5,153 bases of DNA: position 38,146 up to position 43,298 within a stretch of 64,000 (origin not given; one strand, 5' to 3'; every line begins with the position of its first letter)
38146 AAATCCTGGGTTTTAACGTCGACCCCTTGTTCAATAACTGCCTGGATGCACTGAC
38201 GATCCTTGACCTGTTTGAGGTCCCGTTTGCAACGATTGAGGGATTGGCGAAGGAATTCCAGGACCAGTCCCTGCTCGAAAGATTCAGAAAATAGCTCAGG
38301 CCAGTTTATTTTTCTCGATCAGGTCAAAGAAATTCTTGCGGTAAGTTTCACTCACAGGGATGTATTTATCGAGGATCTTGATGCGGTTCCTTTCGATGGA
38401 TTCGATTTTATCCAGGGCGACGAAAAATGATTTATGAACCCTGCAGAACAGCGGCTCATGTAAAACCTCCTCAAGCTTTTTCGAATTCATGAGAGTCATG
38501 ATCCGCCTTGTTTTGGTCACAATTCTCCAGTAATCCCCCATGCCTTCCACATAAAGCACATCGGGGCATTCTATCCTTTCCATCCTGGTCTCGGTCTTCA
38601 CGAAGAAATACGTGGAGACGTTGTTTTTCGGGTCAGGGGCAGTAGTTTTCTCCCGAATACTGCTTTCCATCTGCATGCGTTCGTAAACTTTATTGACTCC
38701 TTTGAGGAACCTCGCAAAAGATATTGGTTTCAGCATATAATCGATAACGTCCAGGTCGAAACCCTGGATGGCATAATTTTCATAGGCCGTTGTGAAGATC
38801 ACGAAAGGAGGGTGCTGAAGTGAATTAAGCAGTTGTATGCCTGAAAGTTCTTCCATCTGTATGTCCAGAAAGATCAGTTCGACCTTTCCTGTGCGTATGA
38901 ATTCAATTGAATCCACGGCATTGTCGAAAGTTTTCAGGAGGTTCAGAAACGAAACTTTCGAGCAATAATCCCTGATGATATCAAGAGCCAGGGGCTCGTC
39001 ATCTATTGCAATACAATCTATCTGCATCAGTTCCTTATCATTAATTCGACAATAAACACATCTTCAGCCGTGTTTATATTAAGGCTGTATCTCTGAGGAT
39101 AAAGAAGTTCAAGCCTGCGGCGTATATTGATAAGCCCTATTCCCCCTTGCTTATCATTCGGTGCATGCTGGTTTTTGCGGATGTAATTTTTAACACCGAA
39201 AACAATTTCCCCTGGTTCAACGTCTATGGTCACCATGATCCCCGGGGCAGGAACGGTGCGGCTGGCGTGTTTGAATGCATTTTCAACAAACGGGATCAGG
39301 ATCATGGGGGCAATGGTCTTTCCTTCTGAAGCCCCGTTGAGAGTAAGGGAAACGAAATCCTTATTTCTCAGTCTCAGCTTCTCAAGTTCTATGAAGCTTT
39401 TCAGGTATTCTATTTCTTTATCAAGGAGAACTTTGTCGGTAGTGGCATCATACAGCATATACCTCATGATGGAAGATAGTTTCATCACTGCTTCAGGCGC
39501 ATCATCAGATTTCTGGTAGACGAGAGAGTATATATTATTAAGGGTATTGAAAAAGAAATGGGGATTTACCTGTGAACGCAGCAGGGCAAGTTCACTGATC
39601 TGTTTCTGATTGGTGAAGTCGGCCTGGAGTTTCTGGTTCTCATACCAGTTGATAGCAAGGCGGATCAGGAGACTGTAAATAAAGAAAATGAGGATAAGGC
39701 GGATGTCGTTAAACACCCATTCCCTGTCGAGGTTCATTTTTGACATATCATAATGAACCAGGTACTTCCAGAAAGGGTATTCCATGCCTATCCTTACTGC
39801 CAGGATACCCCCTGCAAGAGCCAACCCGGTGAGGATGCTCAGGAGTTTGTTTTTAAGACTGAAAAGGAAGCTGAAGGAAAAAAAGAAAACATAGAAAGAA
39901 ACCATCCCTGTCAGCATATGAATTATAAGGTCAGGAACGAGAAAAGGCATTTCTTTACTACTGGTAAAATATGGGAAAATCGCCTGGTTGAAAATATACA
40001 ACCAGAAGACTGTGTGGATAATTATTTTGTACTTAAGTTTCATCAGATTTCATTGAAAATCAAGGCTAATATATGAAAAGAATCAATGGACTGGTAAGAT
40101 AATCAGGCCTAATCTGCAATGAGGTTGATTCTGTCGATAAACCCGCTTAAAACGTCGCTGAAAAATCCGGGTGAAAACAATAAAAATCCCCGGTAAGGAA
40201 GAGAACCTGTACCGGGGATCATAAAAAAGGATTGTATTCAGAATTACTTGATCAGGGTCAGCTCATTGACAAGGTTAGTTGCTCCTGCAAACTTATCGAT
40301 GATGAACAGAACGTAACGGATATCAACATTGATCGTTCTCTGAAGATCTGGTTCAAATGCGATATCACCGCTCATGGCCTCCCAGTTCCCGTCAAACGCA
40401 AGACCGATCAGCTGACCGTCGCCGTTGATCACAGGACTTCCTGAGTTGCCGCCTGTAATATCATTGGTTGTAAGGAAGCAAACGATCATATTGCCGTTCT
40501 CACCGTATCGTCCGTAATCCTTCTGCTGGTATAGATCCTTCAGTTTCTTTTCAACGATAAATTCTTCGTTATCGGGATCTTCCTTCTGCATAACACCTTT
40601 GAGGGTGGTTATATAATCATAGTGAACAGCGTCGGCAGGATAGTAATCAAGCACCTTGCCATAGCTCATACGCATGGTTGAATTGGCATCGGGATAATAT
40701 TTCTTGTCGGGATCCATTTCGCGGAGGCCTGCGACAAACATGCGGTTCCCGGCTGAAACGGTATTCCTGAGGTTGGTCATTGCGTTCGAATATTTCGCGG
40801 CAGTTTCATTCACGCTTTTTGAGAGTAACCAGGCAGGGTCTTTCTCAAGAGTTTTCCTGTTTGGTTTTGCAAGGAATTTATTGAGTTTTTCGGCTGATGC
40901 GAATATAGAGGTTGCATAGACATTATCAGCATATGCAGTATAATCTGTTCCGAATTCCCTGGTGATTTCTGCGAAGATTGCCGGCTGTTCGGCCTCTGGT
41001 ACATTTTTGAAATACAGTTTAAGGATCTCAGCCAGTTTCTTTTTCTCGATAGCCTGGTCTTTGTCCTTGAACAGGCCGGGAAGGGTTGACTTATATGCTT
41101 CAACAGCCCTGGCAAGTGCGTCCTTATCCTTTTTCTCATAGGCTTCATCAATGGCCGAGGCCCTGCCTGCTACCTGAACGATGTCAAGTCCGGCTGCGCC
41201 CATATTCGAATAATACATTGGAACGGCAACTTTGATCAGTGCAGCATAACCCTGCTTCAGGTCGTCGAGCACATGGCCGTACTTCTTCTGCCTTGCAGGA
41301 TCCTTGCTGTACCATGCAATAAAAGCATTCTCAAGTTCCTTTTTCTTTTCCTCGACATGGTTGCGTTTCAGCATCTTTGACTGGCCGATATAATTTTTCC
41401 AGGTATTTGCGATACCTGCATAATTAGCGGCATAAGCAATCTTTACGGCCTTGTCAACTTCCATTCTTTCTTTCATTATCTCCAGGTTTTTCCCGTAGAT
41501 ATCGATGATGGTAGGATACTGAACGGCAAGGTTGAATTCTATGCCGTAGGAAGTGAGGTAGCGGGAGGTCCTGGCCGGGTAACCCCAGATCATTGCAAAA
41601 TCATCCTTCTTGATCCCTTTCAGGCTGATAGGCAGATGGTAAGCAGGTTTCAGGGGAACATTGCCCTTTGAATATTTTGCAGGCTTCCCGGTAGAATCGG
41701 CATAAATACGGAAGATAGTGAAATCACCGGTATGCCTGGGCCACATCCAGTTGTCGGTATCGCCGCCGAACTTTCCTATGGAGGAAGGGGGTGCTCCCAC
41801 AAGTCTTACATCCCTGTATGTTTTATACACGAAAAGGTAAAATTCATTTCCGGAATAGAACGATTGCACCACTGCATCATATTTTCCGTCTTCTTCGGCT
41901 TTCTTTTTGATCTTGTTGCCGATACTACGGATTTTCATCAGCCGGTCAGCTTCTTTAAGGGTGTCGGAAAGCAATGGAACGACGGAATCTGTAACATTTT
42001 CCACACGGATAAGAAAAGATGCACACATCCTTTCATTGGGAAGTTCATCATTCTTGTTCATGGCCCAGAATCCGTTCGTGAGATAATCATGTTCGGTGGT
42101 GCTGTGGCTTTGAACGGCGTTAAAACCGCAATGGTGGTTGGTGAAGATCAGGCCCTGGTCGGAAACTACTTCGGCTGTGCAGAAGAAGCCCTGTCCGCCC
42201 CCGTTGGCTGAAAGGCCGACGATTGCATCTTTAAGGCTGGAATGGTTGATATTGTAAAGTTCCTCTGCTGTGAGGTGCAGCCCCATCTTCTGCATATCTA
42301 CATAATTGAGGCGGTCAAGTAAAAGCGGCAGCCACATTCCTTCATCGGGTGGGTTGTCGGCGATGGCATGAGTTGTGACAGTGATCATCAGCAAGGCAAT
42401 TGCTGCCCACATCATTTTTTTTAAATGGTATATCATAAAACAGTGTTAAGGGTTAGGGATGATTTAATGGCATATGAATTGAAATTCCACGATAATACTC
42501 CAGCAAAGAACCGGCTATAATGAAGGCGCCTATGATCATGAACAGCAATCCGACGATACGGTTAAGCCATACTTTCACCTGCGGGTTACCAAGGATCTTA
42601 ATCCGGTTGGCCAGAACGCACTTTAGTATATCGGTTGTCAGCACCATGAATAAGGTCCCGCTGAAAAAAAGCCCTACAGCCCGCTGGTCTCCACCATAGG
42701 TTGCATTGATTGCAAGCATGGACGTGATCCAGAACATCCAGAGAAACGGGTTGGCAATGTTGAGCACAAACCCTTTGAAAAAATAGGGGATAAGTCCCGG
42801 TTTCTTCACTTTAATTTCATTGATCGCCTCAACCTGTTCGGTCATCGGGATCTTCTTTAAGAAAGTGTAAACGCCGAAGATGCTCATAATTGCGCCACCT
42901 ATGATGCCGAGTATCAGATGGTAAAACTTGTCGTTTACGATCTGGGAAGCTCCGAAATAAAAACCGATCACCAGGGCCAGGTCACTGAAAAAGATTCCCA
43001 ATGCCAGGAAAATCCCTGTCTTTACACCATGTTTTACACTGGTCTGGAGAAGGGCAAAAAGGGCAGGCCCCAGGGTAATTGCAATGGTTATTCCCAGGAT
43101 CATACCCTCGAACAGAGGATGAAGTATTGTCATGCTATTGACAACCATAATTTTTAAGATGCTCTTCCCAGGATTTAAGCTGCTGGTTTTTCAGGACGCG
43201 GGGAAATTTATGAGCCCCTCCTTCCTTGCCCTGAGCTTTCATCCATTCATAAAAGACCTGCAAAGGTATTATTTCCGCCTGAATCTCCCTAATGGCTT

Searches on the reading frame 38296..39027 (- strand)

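Call 9: search_protein_families(library=pfam, proteins=[window:38296-39027:-], max_evalue=0.00001)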
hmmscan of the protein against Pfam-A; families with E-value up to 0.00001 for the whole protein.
window:38296-39027:- (243 aa): 2 families
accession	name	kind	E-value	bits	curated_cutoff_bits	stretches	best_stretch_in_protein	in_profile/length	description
PF04397.21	LytTR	-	9.9e-17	61.4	22.6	1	148-237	2-97/98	LytTr DNA-binding domain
PF00072.30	Response_reg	-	1.5e-15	57.7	30.2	1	7-109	3-108/111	Response regulator receiver domain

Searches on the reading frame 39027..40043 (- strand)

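Call 9: search_protein_families(library=pfam, proteins=[window:39027-40043:-], max_evalue=0.00001)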
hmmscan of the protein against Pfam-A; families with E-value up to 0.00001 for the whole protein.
window:39027-40043:- (338 aa): 1 family
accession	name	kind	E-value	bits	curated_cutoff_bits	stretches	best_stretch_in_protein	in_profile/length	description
PF06580.19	His_kinase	-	4.2e-25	88.3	25.2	1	151-228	2-80/81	Histidine kinase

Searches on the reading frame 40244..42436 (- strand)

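Call 9: search_protein_families(library=pfam, proteins=[window:40244-42436:-], max_evalue=0.00001)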
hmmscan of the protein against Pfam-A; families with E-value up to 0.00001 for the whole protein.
window:40244-42436:- (730 aa): 3 families
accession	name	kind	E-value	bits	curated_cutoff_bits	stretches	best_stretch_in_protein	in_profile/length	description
PF10459.15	Peptidase_S46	-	3.2e-238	793.4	22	1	31-727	2-697/698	Peptidase S46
PF13365.12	Trypsin_2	-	4.4e-07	31.2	27.6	0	642-679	110-144/144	Trypsin-like peptidase domain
PF00089.32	Trypsin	-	4.2e-06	27.2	20.6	0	647-683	161-198/220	Trypsin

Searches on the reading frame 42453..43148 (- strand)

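Call 9: search_protein_families(library=pfam, proteins=[window:42453-43148:-], max_evalue=0.00001)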
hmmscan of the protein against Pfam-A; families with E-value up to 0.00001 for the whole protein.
window:42453-43148:- (231 aa): 1 family
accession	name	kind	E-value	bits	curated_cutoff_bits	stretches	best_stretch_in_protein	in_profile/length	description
PF01810.24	LysE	-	1.3e-19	70.9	25.6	1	21-211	2-190/193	LysE type translocator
